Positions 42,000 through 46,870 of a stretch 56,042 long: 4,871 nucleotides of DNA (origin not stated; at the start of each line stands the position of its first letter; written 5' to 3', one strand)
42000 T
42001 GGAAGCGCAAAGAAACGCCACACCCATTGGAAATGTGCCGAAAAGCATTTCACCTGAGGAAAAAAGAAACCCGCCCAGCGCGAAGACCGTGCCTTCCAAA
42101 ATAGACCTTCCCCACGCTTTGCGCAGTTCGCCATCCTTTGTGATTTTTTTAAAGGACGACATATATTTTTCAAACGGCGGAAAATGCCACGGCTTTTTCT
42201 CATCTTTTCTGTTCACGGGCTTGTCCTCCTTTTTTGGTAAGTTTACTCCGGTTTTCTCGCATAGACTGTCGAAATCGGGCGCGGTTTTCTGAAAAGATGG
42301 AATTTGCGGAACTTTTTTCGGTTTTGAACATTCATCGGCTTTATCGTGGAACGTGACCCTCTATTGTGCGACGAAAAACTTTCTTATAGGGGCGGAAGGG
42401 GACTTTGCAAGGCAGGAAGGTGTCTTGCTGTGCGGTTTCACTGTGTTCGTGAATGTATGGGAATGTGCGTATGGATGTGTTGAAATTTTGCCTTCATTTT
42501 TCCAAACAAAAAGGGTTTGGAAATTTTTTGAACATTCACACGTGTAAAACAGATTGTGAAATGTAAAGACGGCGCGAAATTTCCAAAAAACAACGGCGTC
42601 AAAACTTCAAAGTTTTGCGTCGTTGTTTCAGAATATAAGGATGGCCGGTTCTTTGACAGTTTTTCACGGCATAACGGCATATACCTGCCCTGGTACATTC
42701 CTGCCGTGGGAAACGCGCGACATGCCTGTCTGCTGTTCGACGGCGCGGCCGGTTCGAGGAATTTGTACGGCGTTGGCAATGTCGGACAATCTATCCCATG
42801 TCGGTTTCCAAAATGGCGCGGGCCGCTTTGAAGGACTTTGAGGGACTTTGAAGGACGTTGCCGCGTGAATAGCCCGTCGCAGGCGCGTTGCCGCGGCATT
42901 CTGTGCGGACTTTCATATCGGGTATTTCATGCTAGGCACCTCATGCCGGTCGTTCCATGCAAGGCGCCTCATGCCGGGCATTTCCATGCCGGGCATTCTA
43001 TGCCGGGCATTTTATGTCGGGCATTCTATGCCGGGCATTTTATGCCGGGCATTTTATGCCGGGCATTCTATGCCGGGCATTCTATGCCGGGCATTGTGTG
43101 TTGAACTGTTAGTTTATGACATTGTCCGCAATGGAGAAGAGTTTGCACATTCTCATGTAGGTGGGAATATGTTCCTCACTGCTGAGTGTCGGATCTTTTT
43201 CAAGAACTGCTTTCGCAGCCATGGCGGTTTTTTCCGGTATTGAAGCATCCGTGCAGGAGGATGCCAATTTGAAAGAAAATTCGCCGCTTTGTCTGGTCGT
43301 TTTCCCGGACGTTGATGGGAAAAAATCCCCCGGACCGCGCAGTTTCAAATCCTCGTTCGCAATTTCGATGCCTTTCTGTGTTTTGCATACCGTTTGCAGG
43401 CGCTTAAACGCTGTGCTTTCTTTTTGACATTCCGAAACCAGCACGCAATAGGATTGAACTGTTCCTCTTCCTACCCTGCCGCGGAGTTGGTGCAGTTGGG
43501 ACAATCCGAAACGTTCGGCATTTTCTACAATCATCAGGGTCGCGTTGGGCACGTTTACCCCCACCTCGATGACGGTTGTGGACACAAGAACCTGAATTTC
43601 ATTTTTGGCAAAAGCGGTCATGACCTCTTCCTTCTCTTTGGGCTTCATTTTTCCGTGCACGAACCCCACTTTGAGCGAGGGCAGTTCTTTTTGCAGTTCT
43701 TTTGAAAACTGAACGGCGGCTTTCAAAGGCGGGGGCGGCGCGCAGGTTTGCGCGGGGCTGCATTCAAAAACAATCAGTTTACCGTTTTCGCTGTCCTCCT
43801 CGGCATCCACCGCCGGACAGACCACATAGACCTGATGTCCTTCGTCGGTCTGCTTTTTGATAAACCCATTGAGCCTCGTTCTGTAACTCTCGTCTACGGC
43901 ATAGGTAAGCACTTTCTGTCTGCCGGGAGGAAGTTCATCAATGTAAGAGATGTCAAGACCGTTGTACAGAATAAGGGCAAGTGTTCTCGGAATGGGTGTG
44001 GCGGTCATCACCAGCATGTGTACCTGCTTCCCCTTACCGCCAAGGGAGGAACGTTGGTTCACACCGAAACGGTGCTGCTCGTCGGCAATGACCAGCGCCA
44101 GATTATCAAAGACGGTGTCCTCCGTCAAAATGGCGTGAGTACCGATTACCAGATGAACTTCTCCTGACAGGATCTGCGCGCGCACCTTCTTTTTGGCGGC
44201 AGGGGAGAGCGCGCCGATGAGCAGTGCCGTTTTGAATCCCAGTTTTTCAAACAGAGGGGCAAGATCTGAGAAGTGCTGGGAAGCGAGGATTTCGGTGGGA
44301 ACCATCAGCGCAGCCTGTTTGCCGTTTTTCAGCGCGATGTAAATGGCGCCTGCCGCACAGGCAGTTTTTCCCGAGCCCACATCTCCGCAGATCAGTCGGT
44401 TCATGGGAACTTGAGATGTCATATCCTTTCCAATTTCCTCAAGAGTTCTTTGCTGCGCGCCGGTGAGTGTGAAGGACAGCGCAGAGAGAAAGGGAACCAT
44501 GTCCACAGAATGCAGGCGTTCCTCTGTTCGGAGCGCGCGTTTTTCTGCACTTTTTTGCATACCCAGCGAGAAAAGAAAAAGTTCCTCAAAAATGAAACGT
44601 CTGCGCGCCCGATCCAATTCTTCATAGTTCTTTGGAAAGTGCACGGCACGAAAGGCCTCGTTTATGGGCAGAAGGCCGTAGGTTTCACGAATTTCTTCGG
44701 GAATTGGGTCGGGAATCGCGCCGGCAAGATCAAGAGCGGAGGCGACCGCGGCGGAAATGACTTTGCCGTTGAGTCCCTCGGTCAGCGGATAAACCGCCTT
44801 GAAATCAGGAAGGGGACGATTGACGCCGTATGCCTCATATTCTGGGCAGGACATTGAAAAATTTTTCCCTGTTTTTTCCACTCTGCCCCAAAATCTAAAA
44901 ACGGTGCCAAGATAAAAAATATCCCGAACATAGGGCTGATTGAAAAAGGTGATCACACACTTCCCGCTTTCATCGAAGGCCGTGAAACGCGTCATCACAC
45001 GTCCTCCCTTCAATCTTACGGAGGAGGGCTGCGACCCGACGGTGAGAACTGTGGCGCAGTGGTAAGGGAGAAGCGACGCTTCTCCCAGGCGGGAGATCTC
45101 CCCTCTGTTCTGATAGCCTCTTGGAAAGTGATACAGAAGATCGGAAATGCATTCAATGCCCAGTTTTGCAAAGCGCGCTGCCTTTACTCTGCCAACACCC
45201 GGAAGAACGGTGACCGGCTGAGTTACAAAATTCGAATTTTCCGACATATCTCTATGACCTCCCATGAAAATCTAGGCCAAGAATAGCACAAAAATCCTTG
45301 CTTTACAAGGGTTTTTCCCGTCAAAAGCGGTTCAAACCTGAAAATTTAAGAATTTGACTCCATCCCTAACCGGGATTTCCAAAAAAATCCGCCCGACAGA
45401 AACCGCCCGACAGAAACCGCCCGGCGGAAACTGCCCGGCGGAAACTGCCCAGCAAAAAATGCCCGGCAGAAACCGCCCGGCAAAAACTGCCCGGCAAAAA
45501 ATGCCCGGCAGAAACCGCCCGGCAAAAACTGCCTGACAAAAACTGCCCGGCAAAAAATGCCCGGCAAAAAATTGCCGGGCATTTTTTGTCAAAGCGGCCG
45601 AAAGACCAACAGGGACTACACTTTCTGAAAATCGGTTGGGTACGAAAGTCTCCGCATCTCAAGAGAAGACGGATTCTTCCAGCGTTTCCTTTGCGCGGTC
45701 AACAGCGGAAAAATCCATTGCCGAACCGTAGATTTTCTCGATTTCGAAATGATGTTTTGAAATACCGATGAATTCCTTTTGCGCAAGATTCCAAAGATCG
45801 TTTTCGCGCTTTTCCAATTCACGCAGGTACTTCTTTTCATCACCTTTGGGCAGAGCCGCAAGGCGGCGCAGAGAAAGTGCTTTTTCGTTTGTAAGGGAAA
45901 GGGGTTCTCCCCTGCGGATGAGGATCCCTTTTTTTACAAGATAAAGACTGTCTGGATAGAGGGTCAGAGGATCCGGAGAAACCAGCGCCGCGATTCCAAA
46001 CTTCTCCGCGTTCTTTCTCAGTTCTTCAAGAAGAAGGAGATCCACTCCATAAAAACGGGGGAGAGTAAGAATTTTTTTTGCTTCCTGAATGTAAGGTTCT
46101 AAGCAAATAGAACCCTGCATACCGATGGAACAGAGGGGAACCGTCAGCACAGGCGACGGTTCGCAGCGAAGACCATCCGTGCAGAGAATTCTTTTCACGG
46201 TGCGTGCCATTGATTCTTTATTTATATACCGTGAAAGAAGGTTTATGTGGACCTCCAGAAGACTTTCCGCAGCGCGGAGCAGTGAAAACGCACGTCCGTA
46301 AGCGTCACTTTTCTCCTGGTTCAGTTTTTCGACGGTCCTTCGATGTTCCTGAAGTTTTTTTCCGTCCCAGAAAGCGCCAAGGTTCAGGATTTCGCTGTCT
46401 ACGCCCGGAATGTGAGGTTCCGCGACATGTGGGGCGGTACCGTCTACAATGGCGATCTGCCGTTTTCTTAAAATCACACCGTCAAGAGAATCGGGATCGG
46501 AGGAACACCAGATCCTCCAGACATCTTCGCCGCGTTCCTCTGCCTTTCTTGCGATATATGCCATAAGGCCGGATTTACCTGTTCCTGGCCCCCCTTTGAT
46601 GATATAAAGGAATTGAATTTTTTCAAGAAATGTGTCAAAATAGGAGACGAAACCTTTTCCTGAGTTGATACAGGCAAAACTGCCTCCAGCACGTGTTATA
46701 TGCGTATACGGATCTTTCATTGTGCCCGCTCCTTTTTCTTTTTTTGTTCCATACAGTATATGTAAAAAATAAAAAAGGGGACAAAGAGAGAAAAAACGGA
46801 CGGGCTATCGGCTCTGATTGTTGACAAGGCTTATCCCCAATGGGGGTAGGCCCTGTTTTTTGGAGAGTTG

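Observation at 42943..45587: recG is bracketed by two inverted arrays of the same 14-nt palindrome-containing unit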

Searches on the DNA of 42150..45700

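Call 54: search_rna_families(source=window, start=42150, end=45700, threshold=evalue, max_evalue=1)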
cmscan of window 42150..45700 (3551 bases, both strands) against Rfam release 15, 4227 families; matches with E-value up to 1: 7.
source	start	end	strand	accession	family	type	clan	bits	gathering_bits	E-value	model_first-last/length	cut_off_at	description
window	44222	44450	+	RF02675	Ysr141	Gene; sRNA;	-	38.7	196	3e-08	1-255/255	no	Yersinia sRNA 141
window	45504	45584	+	RF02602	BASRCI414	Gene; sRNA;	-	25.7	270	0.0024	1-229/229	no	Brucella sRNA CI414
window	42331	42523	+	RF02142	HOXA11-AS1_6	Gene; lncRNA;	-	25.6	50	0.019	1-179/179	no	HOXA11 antisense RNA 1 conserved region 6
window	45546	45594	-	RF02067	STnc310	Gene; sRNA;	-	23.6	40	0.28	1-61/61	no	Salmonella enterica sRNA STnc310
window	45522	45605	-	RF02837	anti-hemB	Gene; sRNA;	-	23.4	49.5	0.02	1-81/81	no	Burkholderia RNA 7 (anti-hemB)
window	44350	44367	+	RF01317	CRISPR-DR4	Gene; CRISPR;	CL00014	20.7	35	0.51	6-23/28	no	CRISPR RNA direct repeat element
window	45452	45512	-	RF02837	anti-hemB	Gene; sRNA;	-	18.7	49.5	0.43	1-81/81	no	Burkholderia RNA 7 (anti-hemB)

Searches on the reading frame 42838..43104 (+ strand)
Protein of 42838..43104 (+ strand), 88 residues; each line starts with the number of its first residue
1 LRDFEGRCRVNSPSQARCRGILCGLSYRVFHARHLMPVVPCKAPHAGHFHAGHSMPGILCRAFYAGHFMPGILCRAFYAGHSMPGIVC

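Call 57: search_protein_families(library=pfam, proteins=[window:42838-43104:+], max_evalue=0.1)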
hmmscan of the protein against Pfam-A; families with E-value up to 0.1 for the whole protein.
window:42838-43104:+ (88 aa): 0 families

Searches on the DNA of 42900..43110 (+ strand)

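Call 53: search_dna_similar(query=window:42900-43110:+, collection=phages, mode=distant, max_evalue=0.001, max_rows=10)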
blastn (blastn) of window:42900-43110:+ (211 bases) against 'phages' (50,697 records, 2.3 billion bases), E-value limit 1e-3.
No match.

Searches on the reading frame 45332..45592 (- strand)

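Call 57: search_protein_families(library=pfam, proteins=[window:45332-45592:-], max_evalue=0.1)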
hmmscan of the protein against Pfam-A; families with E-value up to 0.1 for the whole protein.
window:45332-45592:- (86 aa): 1 family
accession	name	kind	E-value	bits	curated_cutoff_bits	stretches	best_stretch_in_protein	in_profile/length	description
PF08018.16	Antimicrobial_1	-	0.013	16.1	21.2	0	24-33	9-18/24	Frog antimicrobial peptide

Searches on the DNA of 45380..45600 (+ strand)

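Call 52: search_dna_similar(query=window:45380-45600:+, collection=plasmids, mode=distant, max_evalue=0.001, max_rows=10)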
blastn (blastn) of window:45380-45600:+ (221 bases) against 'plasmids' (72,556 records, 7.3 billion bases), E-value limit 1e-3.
No match.

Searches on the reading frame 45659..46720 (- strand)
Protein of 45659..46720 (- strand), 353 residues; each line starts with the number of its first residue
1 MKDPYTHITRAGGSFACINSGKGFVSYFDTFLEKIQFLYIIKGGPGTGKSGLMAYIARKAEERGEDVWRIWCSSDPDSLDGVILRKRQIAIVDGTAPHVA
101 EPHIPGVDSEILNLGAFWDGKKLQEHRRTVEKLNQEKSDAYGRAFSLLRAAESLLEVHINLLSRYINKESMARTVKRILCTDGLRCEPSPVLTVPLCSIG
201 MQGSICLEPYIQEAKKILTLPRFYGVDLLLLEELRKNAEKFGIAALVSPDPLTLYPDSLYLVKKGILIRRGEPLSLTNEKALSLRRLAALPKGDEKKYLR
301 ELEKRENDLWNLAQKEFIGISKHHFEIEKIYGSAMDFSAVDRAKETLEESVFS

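Call 8: search_protein_families(library=pfam, proteins=[window:45659-46720:-])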
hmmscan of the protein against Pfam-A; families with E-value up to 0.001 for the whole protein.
window:45659-46720:- (353 aa): 1 family
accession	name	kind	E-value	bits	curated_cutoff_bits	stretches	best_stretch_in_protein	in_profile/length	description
PF20720.3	nSTAND3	-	0.00035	20.7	27.2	1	39-93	20-72/155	Novel STAND NTPase 3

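Call 39: search_protein_families(library=ncbifam, proteins=[window:45659-46720:-], max_evalue=0.01)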
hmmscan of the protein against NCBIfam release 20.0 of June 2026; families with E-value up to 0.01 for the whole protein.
window:45659-46720:- (353 aa): 4 families
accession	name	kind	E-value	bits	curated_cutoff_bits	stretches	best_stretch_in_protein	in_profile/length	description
NF005317.0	PRK06851.1-1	equivalog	1.4e-39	136.5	689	1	15-166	9-157/369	hypothetical protein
NF005320.0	PRK06851.1-6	equivalog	5.4e-38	130.8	556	1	15-168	9-164/363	hypothetical protein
NF005318.0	PRK06851.1-2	equivalog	4e-12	46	734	1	39-147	213-322/353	hypothetical protein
NF005319.0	PRK06851.1-5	equivalog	7.2e-12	45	739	1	18-136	29-147/360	hypothetical protein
